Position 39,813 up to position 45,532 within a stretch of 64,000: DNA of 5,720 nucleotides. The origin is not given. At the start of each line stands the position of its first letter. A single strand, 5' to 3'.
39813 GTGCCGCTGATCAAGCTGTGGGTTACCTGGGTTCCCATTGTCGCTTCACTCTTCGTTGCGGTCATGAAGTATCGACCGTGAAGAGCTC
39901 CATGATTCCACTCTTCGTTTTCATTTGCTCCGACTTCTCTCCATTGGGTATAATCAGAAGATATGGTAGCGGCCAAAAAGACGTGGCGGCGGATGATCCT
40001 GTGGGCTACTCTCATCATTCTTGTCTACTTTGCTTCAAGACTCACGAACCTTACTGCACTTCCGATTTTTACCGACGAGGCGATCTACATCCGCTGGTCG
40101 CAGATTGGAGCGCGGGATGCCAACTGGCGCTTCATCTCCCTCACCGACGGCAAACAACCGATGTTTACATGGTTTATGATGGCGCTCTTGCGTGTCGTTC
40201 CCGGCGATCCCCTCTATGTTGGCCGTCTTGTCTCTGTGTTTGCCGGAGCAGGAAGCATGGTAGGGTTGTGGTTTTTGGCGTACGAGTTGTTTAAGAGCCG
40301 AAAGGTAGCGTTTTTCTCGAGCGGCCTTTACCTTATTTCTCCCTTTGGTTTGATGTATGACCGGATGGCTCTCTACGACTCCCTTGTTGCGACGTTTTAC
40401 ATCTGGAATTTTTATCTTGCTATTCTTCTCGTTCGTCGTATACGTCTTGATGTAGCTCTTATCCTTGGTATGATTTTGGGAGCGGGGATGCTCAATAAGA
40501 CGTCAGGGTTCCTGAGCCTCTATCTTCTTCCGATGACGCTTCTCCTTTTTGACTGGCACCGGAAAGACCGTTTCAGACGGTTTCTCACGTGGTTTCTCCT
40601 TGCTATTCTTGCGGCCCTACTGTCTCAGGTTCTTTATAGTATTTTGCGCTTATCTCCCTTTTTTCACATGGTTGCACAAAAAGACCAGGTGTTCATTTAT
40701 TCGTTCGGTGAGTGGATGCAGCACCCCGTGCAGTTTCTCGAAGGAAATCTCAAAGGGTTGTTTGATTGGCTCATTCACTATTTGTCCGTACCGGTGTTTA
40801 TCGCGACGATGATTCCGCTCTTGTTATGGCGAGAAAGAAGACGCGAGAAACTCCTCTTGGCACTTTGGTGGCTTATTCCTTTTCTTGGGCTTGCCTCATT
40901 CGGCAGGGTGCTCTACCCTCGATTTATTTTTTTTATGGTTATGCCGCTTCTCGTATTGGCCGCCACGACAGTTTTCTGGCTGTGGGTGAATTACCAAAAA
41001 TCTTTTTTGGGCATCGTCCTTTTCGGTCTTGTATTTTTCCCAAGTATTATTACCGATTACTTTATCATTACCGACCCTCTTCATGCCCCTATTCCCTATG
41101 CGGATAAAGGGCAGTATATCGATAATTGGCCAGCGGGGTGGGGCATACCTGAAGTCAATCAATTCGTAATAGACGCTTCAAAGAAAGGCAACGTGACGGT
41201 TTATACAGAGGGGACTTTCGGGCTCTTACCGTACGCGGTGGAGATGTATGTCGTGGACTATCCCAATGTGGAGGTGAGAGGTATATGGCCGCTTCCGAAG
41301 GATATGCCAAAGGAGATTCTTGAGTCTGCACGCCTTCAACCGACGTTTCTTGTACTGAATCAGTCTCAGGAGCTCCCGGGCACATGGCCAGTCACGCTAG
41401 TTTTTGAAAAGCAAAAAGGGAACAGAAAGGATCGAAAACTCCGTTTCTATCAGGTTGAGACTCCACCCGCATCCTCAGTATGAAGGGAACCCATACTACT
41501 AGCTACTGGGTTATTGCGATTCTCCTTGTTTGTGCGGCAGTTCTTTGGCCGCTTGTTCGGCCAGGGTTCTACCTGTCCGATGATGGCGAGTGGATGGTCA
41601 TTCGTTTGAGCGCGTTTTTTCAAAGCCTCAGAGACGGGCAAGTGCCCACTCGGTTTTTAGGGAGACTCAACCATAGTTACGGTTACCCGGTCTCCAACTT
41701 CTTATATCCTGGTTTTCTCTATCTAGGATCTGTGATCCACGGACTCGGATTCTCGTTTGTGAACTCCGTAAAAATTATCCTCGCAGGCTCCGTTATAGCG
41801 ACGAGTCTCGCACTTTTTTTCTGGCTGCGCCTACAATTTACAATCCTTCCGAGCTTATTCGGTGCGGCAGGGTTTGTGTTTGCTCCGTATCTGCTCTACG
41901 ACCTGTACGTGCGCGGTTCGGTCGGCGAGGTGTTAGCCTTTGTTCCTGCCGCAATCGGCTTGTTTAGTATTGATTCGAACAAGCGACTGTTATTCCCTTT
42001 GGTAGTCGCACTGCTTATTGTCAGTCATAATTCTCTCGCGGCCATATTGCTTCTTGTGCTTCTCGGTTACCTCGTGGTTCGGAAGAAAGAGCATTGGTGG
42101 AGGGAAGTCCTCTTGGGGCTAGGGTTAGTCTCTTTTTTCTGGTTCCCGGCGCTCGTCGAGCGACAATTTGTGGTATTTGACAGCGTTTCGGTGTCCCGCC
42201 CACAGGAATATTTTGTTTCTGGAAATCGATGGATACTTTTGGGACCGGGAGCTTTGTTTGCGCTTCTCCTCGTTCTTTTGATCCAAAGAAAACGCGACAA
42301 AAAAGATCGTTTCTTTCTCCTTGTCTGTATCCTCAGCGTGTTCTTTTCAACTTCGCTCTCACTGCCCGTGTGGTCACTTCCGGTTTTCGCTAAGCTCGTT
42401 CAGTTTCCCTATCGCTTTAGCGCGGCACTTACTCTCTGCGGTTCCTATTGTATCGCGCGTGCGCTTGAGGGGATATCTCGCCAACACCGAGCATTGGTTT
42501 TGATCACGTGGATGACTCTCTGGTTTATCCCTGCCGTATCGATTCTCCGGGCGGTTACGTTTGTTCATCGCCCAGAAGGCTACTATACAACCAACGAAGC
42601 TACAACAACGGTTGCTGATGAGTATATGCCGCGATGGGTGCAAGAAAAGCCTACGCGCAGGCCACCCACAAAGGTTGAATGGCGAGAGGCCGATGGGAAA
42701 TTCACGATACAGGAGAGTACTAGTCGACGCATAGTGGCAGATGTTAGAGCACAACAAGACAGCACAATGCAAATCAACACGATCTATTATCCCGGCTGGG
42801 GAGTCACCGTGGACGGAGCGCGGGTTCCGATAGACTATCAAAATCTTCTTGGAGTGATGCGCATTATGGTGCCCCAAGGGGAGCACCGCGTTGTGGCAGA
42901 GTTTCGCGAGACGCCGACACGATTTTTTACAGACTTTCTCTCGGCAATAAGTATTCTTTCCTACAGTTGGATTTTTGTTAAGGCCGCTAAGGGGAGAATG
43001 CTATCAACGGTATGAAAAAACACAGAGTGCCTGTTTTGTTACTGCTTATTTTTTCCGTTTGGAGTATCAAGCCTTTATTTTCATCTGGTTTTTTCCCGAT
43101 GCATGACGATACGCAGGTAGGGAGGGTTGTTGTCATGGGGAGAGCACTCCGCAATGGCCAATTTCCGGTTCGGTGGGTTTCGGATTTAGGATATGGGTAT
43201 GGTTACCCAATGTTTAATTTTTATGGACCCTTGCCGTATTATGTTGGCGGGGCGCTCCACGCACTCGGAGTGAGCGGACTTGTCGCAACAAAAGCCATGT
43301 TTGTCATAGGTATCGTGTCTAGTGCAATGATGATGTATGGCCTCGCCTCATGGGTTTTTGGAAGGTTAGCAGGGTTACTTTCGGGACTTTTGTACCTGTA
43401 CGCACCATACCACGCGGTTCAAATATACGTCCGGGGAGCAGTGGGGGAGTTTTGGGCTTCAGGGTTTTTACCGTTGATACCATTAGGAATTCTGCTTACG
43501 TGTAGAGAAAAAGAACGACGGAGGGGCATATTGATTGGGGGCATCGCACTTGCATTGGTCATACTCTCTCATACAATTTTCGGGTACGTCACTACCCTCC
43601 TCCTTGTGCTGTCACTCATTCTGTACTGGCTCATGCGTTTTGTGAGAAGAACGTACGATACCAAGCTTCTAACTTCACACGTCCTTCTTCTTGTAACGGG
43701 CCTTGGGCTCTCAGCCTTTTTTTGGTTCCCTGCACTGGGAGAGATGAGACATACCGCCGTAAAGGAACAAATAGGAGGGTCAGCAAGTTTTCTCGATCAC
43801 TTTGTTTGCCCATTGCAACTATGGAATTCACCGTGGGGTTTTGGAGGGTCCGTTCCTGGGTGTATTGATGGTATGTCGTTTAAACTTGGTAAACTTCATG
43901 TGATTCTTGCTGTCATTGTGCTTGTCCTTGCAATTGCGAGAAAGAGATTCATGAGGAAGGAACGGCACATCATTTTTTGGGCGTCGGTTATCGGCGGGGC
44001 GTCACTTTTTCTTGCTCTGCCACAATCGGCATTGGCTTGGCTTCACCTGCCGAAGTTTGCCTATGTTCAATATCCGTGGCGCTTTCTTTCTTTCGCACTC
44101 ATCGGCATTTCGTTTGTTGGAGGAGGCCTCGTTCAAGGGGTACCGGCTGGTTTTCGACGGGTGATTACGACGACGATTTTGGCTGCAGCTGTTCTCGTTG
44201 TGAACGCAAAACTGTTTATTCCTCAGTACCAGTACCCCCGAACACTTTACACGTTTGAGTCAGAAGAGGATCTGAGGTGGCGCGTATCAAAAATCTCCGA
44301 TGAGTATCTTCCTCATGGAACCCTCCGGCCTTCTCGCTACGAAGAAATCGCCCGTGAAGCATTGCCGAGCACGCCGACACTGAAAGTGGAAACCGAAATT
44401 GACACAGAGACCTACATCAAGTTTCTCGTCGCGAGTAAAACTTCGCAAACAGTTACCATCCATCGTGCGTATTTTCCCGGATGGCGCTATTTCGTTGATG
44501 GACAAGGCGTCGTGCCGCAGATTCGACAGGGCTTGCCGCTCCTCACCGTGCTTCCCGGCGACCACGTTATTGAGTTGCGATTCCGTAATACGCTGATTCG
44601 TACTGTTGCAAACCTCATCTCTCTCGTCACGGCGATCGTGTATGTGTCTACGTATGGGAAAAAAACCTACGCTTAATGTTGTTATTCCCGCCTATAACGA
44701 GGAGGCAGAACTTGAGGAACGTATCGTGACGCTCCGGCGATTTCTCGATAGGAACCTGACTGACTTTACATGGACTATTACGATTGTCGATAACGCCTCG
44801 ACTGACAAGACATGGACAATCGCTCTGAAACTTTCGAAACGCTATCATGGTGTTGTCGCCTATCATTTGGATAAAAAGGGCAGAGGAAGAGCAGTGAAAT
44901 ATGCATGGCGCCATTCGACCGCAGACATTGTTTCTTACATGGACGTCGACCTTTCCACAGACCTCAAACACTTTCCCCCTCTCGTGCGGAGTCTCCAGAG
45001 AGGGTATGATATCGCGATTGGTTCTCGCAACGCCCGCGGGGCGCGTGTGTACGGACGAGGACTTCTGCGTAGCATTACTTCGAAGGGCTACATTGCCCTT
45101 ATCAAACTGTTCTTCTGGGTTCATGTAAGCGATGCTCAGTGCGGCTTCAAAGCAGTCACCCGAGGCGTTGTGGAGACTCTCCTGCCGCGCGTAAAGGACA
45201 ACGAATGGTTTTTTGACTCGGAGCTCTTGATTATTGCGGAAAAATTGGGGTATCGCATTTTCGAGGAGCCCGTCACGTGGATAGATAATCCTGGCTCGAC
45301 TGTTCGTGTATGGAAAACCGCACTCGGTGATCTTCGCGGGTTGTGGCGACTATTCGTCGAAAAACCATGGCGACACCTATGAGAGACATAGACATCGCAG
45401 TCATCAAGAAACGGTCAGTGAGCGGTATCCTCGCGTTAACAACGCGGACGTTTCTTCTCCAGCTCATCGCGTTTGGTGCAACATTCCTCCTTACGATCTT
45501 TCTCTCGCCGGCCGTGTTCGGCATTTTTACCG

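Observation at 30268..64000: Thirty-four-kb glycosylation island with about ten GT-C membrane glycosyltransferases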

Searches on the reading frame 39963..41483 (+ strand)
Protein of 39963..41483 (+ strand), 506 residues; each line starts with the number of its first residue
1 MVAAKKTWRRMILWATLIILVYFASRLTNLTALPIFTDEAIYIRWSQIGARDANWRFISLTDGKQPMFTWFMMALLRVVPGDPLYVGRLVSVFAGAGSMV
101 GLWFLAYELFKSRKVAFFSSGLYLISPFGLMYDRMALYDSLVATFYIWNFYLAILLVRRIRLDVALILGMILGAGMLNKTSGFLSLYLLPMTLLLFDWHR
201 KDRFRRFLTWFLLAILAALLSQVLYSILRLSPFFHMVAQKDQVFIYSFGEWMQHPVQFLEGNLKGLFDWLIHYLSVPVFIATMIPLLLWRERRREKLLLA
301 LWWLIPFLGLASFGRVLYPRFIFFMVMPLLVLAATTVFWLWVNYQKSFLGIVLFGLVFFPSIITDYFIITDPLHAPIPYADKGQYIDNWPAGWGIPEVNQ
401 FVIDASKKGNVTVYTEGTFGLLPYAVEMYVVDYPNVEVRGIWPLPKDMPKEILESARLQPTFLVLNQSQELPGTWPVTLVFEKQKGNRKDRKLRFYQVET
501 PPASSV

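Call 4: search_protein_families(library=pfam, proteins=[window:39963-41483:+])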
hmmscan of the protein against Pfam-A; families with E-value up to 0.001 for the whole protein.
window:39963-41483:+ (506 aa): 1 family
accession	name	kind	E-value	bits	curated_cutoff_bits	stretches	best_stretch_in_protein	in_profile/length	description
PF13231.12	PMT_2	-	2.8e-12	47.6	26.1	1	66-224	4-158/160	Dolichyl-phosphate-mannose-protein mannosyltransferase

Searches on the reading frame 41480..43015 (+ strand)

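Call 5: search_protein_families(library=pfam, proteins=[window:41480-43015:+])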
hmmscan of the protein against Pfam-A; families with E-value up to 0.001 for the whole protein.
window:41480-43015:+ (511 aa): 1 family
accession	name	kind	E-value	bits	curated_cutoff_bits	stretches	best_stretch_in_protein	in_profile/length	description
PF09586.16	YfhO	-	5.3e-08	32.2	28.5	1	407-476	755-824/835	Bacterial membrane protein YfhO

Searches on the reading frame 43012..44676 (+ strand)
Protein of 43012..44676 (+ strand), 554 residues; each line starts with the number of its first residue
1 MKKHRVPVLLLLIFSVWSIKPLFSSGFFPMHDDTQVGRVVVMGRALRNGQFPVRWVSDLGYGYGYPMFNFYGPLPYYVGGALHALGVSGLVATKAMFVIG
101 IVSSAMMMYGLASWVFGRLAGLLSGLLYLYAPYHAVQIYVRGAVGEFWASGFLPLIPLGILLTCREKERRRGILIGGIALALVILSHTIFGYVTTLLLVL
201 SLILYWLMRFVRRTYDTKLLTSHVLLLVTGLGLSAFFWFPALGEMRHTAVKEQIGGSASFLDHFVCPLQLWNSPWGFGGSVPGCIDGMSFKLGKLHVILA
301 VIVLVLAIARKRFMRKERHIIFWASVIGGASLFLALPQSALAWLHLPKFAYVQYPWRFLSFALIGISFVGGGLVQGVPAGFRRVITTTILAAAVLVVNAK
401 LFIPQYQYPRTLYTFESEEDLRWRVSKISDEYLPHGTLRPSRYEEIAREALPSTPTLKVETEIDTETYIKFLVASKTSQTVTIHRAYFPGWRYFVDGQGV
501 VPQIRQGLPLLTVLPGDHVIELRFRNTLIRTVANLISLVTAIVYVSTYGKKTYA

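Call 5: search_protein_families(library=pfam, proteins=[window:43012-44676:+])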
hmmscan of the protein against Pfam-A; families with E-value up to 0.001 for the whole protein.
window:43012-44676:+ (554 aa): 2 families
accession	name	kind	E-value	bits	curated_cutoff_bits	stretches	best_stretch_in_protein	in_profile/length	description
PF10131.15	PTPS_related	-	1.4e-09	37.5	26.4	1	68-404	1-308/621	6-pyruvoyl-tetrahydropterin synthase related domain; membrane protein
PF09586.16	YfhO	-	0.00037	19.4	28.5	0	152-396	151-380/835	Bacterial membrane protein YfhO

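Call 95: find_homologous_proteins(query=window:43012-44676:+)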
Query window:43012-44676:+ (554 aa): 1960 proteins with E <= 0.001 among 8000 candidates; the best 120 are listed.
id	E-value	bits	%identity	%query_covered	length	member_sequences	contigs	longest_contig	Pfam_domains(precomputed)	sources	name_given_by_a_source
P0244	0.0e+0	1242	100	100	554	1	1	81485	PF10131.16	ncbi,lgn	-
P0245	8.4e-199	680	57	100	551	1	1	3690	PF10131.16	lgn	-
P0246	1.2e-189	650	54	100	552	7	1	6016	PF10131.16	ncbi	-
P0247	4.5e-187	641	53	100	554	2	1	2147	PF10131.16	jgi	-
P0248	3.2e-186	638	54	98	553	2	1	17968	-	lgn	-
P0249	1.2e-184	633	53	100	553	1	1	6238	-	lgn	-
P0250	1.1e-183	630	52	100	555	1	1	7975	PF10131.16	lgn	-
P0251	1.7e-183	629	52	100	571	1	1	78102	PF10131.16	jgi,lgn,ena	-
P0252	1.7e-182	626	54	99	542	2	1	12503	PF10131.16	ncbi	-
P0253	1.9e-182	626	54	94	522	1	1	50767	PF10131.16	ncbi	-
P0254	7.4e-182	624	52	100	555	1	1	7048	-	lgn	-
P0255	1.1e-181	623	53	100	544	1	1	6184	-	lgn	-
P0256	5.3e-181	621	52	100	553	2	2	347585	-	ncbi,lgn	-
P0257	1.1e-180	620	53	99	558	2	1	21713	-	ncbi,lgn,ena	-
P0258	1.8e-180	619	54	100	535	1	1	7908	-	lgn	-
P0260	1.6e-179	616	53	99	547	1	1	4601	PF10131.16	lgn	-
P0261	1.3e-178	613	52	100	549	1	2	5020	PF10131.16,PF09586.17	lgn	-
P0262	1.5e-178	613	51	99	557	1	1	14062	PF10131.16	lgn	-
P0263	1.6e-178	613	52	100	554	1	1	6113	PF10131.16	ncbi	-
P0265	6.7e-178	611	52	100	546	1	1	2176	PF10131.16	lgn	-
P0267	1.2e-177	610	50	100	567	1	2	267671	PF10131.16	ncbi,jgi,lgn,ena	-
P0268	1.7e-177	609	52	99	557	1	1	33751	PF10131.16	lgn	-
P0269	2.3e-177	609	51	100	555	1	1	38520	PF10131.16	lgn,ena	-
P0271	8.4e-177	607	52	100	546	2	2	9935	PF10131.16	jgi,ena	-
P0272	1.1e-176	607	52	100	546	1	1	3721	PF10131.16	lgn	-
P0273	2.4e-176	606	51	100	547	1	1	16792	PF10131.16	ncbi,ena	-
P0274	4.0e-176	605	51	100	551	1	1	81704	PF10131.16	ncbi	-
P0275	6.1e-176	604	53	100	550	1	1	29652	PF10131.16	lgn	-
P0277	4.3e-175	601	51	100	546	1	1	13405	PF10131.16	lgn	-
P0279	1.2e-174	600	51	100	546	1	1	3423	PF10131.16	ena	-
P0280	1.8e-174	599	52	100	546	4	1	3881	PF10131.16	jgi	-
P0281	2.8e-174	599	51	96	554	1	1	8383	PF10131.16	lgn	-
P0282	2.9e-174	599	51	100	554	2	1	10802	PF10131.16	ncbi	-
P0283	3.6e-174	598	50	100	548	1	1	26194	PF10131.16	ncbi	-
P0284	3.8e-174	598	47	100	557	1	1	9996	PF10131.16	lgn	-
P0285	9.8e-174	597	50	100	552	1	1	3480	PF10131.16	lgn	-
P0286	1.2e-173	597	52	96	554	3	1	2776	PF10131.16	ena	-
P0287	2.8e-173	596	51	100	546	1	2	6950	PF10131.16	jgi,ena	-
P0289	4.1e-173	595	51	99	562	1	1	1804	PF10131.16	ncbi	-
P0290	4.1e-173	595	51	100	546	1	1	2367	PF10131.16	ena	-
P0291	4.8e-173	595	51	100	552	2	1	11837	PF10131.16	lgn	-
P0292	1.3e-172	593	51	99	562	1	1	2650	PF10131.16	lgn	-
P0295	9.4e-172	590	50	99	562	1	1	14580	PF10131.16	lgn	-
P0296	9.9e-172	590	53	100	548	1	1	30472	PF10131.16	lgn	-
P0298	1.3e-171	590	52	95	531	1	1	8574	PF10131.16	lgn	-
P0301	2.7e-171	589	50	98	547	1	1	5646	PF10131.16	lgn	-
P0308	1.2e-170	587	49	100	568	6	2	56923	PF10131.16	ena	-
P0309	1.4e-170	587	49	97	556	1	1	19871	PF10131.16,PF09586.17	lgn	-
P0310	5.3e-170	585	49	97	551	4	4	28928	PF10131.16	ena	-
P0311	5.8e-170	585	51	99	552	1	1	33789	PF10131.16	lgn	-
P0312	6.7e-170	584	50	100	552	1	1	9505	PF10131.16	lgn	-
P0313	6.9e-170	584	51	99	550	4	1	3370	PF10131.16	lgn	-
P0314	7.3e-169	581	52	94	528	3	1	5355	PF10131.16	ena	-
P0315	8.2e-169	581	50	100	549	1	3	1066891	PF10131.16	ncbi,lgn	-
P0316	1.0e-168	580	50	100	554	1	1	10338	PF10131.16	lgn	-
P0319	1.2e-168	580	51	100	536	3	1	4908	PF10131.16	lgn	-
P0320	1.5e-168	580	52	99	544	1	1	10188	PF10131.16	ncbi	-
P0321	2.7e-168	579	49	96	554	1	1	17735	PF10131.16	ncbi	-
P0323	3.9e-168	579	50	100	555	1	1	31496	PF10131.16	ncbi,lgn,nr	ncbi:hypothetical protein HY949_04235 [Candidatus Gottesmanbacteria bacterium]|nr:hypothetical prote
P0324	5.1e-168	578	49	96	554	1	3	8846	PF10131.16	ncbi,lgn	-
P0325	7.4e-168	578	49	99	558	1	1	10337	PF10131.16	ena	-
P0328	2.0e-167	576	49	100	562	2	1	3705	PF10131.16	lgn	-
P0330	3.4e-167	575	47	100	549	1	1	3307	PF10131.16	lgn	-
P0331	3.6e-167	575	49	98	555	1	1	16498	PF10131.16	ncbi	-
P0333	4.5e-167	575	49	100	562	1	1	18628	PF10131.16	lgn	-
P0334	6.9e-167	574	50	100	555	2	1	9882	PF10131.16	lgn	-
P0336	1.3e-166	574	51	95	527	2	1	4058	PF10131.16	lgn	-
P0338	2.7e-166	572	50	99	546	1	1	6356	PF10131.16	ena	-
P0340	3.7e-166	572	50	96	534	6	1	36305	PF10131.16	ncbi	ncbi:MAG: 6-pyruvoyl-tetrahydropterin synthase-related protein [Patescibacteria group bacterium]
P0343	8.5e-166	571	48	99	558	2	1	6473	PF10131.16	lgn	-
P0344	2.0e-165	570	49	97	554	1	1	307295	PF10131.16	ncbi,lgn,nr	ncbi:MAG: 6-pyruvoyl-tetrahydropterin synthase-related protein [Candidatus Gottesmanbacteria bacteri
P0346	2.7e-165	569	49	100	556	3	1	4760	PF10131.16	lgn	-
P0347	3.4e-165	569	49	100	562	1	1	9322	PF10131.16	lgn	-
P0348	4.5e-165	568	51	97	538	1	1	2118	PF10131.16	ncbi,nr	ncbi:hypothetical protein HY411_02995 [Candidatus Gottesmanbacteria bacterium]|nr:hypothetical prote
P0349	4.6e-165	568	49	99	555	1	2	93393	PF10131.16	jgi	jgi:hypothetical protein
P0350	1.2e-164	567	48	99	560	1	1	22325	PF10131.16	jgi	jgi:hypothetical protein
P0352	2.0e-164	566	49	99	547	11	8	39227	PF10131.16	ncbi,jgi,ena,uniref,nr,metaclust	ncbi:MAG: hypothetical protein UV66_C0003G0011 [Candidatus Woesebacteria bacterium GW2011_GWA1_43_12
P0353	2.1e-164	566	49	100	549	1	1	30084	PF10131.16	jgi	jgi:hypothetical protein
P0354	3.4e-164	566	52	95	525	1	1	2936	PF10131.16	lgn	-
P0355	3.6e-164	565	50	97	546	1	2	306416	PF10131.16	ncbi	-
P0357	3.6e-164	565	49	97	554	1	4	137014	PF10131.16,PF09586.17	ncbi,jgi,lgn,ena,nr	ncbi:hypothetical protein KKB64_03085 [Patescibacteria group bacterium]|nr:hypothetical protein [Pat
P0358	5.2e-164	565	46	100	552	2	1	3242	PF10131.16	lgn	-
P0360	7.5e-164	564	50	99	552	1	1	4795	PF10131.16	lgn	-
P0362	2.6e-163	563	51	99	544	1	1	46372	PF10131.16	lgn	-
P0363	6.4e-163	561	49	100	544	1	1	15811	PF10131.16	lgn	-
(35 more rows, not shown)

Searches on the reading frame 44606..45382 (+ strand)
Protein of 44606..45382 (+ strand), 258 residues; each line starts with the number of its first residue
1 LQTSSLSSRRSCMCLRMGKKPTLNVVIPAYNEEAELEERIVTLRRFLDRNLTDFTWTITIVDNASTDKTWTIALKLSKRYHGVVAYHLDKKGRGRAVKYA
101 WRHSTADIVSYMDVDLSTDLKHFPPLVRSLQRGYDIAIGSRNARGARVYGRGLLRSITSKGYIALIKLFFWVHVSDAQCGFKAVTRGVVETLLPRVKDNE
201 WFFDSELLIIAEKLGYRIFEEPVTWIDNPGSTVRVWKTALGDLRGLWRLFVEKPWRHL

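Call 5: search_protein_families(library=pfam, proteins=[window:44606-45382:+])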
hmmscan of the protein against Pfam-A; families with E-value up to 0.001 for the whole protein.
window:44606-45382:+ (258 aa): 1 family
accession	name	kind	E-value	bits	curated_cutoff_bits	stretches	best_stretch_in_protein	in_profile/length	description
PF00535.33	Glycos_transf_2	-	3.1e-26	92.8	23.3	1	25-192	2-167/168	Glycosyl transferase family 2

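Call 26: search_protein_families(library=ncbifam, proteins=[window:44606-45382:+], max_evalue=0.00001)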
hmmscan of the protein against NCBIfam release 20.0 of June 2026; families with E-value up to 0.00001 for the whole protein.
window:44606-45382:+ (258 aa): 12 families
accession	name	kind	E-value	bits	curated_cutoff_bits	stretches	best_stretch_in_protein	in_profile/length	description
NF047588.1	GlcsyltransPgfSStrep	equivalog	7.2e-13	48.4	500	1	23-194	3-169/308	glycosyltransferase PgfS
NF041391.1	DPhHxTase_Halo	equivalog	9e-13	47.7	375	1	29-232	3-190/213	dolichyl-phosphate hexose transferase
NF007986.1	PRK10714.1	equivalog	7.6e-12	44.9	529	1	23-194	8-174/316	undecaprenyl-phosphate 4-deoxy-4-formamido-L-arabinose transferase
NF010496.0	PRK13915.1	equivalog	4.4e-10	39.1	262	1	19-123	29-134/307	glucosyl-3-phosphoglycerate synthase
NF038302.1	EPS_HpsE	equivalog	9.3e-10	38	300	1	23-116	3-97/307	hormogonium polysaccharide biosynthesis glycosyltransferase HpsE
TIGR04182.1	glyco_TIGR04182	equivalog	5.6e-09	35.8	325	1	24-230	3-195/293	S-layer glycoprotein N-glycosyltransferase AglJ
NF058614.1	PPMAGASynPpgS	equivalog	7.5e-09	35.3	370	1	25-224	4-195/226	polyprenyl-phospho-N-acetylgalactosaminyl synthase PpgS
TIGR03937.1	PgaC_IcaA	equivalog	7.7e-09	35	422.3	1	16-138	40-158/407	poly-beta-1,6-N-acetyl-D-glucosamine synthase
TIGR04283.1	glyco_like_mftF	equivalog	3.5e-08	33.3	182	1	24-119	2-86/221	TIGR04283 family arsenosugar biosynthesis glycosyltransferase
TIGR03111.1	glyc2_xrt_Gpos1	hypoth_equivalog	3.9e-07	29.2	363.95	1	16-116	44-142/439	TIGR03111 family XrtG-associated glycosyltransferase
NF007482.0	PRK10073.1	equivalog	1.3e-06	27.7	423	1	17-126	2-106/334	glycosyltransferase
NF047683.1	TeichurnBiosyTuaG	equivalog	8.2e-06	25.6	400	0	18-115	3-96/252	teichuronic acid biosynthesis protein TuaG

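Call 93: search_solved_structures(query=window:44654-45382:+, max_evalue=0.001)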
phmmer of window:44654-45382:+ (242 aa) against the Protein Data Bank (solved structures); distinct sequences matched with E-value up to 0.001: 9.
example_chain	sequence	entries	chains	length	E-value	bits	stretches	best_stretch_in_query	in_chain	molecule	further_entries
5mlz_A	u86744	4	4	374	8.1e-21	78.1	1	7-233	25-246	Dolichol monophosphate mannose synthase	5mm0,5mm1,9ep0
9bhc_C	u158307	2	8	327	4.4e-10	42.9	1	7-183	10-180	Undecaprenyl-phosphate 4-deoxy-4-formamido-L-arabinose transferase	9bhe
8vxh_A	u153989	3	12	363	5.8e-10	42.5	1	7-183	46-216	Undecaprenyl-phosphate 4-deoxy-4-formamido-L-arabinose transferase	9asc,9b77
9hwj_A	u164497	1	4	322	2.5e-08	37.2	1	7-177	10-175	Undecaprenyl-phosphate 4-deoxy-4-formamido-L-arabinose transferase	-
5eke_A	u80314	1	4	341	1.8e-05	27.8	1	7-203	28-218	Uncharacterized glycosyltransferase sll0501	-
5ekp_C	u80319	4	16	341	2.3e-05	27.5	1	7-182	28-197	Uncharacterized glycosyltransferase sll0501 | Glycosyltransferase sll0501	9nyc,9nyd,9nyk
9nye_A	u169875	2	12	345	2.4e-05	27.4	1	7-182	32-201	Glycosyltransferase sll0501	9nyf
6yv7_B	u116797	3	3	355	4.7e-05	26.4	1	4-100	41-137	Glycosyl transferase, family 2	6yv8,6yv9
6yv7_A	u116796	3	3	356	4.8e-05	26.4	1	4-100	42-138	Glycosyl transferase, family 2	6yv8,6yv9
